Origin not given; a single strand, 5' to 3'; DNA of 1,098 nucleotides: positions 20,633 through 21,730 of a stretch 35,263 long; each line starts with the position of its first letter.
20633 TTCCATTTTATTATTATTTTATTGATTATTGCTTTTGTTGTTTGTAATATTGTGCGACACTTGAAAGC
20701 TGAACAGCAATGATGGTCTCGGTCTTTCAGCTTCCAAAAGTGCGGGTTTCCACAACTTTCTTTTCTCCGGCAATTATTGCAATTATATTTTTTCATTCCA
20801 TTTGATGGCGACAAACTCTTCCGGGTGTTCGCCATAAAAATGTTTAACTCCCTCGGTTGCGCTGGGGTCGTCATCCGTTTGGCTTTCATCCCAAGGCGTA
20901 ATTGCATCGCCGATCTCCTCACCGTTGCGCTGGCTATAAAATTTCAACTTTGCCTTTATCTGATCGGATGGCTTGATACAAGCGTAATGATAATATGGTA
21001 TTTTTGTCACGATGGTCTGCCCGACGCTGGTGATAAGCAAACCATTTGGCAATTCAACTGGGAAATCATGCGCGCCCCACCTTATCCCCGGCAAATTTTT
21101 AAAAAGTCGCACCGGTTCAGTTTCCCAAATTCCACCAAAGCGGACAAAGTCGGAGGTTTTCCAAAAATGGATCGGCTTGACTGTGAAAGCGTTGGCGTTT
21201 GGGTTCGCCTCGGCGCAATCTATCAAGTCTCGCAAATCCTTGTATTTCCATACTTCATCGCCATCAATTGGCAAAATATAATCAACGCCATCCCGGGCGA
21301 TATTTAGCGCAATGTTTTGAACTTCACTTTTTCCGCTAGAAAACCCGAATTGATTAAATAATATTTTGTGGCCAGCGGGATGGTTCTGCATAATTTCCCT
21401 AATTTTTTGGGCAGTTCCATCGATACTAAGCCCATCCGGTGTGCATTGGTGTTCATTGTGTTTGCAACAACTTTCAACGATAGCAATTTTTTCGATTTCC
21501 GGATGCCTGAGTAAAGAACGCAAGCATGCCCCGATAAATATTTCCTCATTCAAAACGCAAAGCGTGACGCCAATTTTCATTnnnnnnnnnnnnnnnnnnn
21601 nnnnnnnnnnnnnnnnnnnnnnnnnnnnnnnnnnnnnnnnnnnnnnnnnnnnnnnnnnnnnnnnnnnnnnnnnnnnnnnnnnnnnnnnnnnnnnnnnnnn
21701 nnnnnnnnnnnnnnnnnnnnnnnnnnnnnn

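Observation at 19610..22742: Glycan-synthesis cassette (GT1 + GT2 + GDP-mannose 4,6-dehydratase) inside the virion structural operon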

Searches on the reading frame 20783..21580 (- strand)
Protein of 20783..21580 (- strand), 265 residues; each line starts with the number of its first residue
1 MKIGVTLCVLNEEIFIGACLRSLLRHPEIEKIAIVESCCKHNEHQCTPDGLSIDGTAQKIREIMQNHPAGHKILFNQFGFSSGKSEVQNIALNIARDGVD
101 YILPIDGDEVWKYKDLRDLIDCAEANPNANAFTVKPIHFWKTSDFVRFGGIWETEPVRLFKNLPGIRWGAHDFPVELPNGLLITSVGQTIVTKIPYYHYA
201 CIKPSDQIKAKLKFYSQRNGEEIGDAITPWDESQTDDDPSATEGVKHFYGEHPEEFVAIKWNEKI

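Call 3: search_protein_families(library=pfam, proteins=[window:20783-21580:-], max_evalue=0.01)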
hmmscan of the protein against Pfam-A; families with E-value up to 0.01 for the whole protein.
window:20783-21580:- (265 aa): 1 family
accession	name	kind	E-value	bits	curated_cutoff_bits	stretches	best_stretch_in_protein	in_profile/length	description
PF00535.33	Glycos_transf_2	-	6e-08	33.2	23.3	1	7-149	4-129/168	Glycosyl transferase family 2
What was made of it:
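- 20783..21580 (-): GT2-family (GT-A, inverting) glycosyltransferase, 265 aa. It starts 1 nt after the GT4 stop. Proposed to add a second sugar. PF00535 at 33 bits (call 3).
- Checked: 21580-20783, 265 aa: Glycos_transf_2 at 33.2 bits against a cut-off of 23.3 (call 3).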

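Call 4: search_protein_families(library=phrogs, proteins=[window:20783-21580:-], max_evalue=0.001)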
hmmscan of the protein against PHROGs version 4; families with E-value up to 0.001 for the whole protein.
window:20783-21580:- (265 aa): 0 families

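Call 53: find_homologous_proteins(query=window:20783-21580:-)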
Query window:20783-21580:- (265 aa): 6 proteins with E <= 0.001 among 376 candidates.
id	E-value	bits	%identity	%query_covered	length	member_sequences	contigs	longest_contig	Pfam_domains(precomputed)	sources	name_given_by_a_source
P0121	1.1e-183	627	100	100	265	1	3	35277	PF00535.33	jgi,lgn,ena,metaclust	metaclust:\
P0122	3.4e-146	504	79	100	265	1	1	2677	PF00535.33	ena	-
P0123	2.9e-87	311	52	99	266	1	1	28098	PF00535.33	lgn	-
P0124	1.3e-86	309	52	100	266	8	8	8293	PF00535.33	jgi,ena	jgi:glycosyltransferase involved in cell wall biosynthesis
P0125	3.5e-83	297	49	100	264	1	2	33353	PF00535.33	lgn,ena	-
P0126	6.5e-82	293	49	100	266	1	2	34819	PF00535.33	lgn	-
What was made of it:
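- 20783..21580 (-): Only 6 homologues were found, all in this sub-lineage (call 53).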

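Call 82: search_protein_families(library=padloc, proteins=[window:20783-21580:-], max_evalue=0.001)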
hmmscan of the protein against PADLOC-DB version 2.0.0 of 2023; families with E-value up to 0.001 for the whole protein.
window:20783-21580:- (265 aa): 0 families

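Call 90: predict_structure(alignment_id=A6)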
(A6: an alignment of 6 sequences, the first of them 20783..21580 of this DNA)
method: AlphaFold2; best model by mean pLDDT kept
length: 265 residues; sequences in the alignment: 6
mean_pLDDT: 74.7   pTM: 0.76
mean pLDDT of the five models: 74.7, 73.1, 70.8, 67.4, 58.1
residues with pLDDT >= 90: 79; 70-90: 75; 50-70: 83; < 50: 28
segments of 3 or more residues with pLDDT < 50: 202-205, 223-234, 261-265
pLDDT, mean of each block of 10 residues (from residue 1): 89 64 89 80 64 76 90 83 77 92 87 90 95 84 61 79 90 83 91 83 51 54 48 51 51 60 39
secondary structure, 60 per line:
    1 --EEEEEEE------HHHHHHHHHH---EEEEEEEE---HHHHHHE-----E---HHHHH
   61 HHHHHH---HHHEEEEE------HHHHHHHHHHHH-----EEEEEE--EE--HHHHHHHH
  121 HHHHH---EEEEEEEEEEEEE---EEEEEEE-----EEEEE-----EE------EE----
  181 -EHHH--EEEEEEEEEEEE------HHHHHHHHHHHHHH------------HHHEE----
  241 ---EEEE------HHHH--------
elements in order: E3-9 H16-25 E29-36 H40-45 H56-66 E73-77 H84-95 E101-106 H113-125 E129-141 E145-151 E157-161 E188-199 H206-219 E244-247 H254-257
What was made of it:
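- On CAZy GT2 / Pfam Glycos_transf_2 (inverting GT-A): The AF2 model has pLDDT 74.7 (call 90).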

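Call 92: fold_search(model_id=the predicted structure, library=pdb)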
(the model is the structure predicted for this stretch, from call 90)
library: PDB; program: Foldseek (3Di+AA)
matches with E <= 10: 1439; with E <= 0.001: 205
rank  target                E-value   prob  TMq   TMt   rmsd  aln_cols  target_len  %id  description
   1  7msn_B                1.2e-09  1.00  0.50  0.34   4.9       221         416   17  SunS glycosin S-glycosyltransferase (released 2022-04-13)
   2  7msp_A                1.6e-09  1.00  0.50  0.41   4.6       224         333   16  SunS glycosin S-glycosyltransferase (released 2022-04-13)
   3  7msk_A                5.7e-09  1.00  0.49  0.33   5.3       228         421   18  ThuS glycosin S-glycosyltransferase (released 2022-04-13)
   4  7msn_A                6.5e-09  1.00  0.49  0.33   5.4       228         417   14  SunS glycosin S-glycosyltransferase (released 2022-04-13)
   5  7msk_B                1.5e-08  1.00  0.50  0.33   5.2       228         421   17  ThuS glycosin S-glycosyltransferase (released 2022-04-13)
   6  8bz6_B                3.0e-08  1.00  0.52  0.24   8.6       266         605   16  Crystal structure of the L. monocytogenes RmlT in complex with UDP-glucose (released 2023-12-27)
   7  2z86_D                2.1e-07  1.00  0.52  0.25   8.9       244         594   14  Crystal structure of chondroitin polymerase from Escherichia coli strain K4 (K4CP) complexed with UDP-GlcUA and UDP (released 2008-09-16)
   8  6p61_C                2.2e-07  1.00  0.52  0.70   3.6       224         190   18  Structure of a Glycosyltransferase from Leptospira borgpetersenii serovar Hardjo-bovis (strain JB197) (released 2019-07-10)
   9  8bz8_A                2.7e-07  1.00  0.52  0.24   8.3       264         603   17  Crystal structure of the L. monocytogenes RmlT D198A variant in complex with TDP-rhamnose (released 2023-12-27)
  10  9gzk_C                3.0e-07  1.00  0.49  0.23  10.2       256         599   17  Crystal structure of the L. monocytogenes RmlT in complex with 4-RboP-(CH2)6NH2 (released 2024-12-18)
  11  8bz8_E                3.4e-07  1.00  0.50  0.24   8.6       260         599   16  Crystal structure of the L. monocytogenes RmlT D198A variant in complex with TDP-rhamnose (released 2023-12-27)
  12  8viw_A                3.6e-07  1.00  0.51  0.26   9.6       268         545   16  Cryo-EM structure of heparosan synthase 2 from Pasteurella multocida with polysaccharide in the GlcNAc-T active site (released 2024-07-24)
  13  8bz8_B                3.8e-07  1.00  0.51  0.24   9.5       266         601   16  Crystal structure of the L. monocytogenes RmlT D198A variant in complex with TDP-rhamnose (released 2023-12-27)
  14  9jma_A                4.3e-07  1.00  0.48  0.42   6.1       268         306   12  Crystal structure of glycosyltransferase AvpGT (released 2025-01-29)
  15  2z86_B                5.2e-07  1.00  0.51  0.25   6.7       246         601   16  Crystal structure of chondroitin polymerase from Escherichia coli strain K4 (K4CP) complexed with UDP-GlcUA and UDP (released 2008-09-16)
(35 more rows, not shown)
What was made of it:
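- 20783..21580 (-): AF2 pLDDT 75; best PDB matches are the SunS/ThuS peptide S-glycosyltransferases, then RmlT, TarS and WrtF (calls 90, 92).
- On CAZy GT2 / Pfam Glycos_transf_2 (inverting GT-A): Foldseek top hits are the GT2 enzymes SunS, ThuS, RmlT, K4CP, TarS and SpsA (call 92).
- Closest known: Bacterial cytoplasmic protein/peptide glycosyltransferases. Same: SunS and ThuS are the top structural neighbours of the window's GT2 (call 92).
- The best neighbours of GT2 are the peptide-glycosylating SunS and ThuS (call 92).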

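Call 98: search_dna_similar(query=window:20783-21580:-, collection=phages, mode=protein, max_rows=15, max_evalue=0.01)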
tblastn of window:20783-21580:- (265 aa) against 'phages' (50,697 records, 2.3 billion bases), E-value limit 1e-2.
No match.
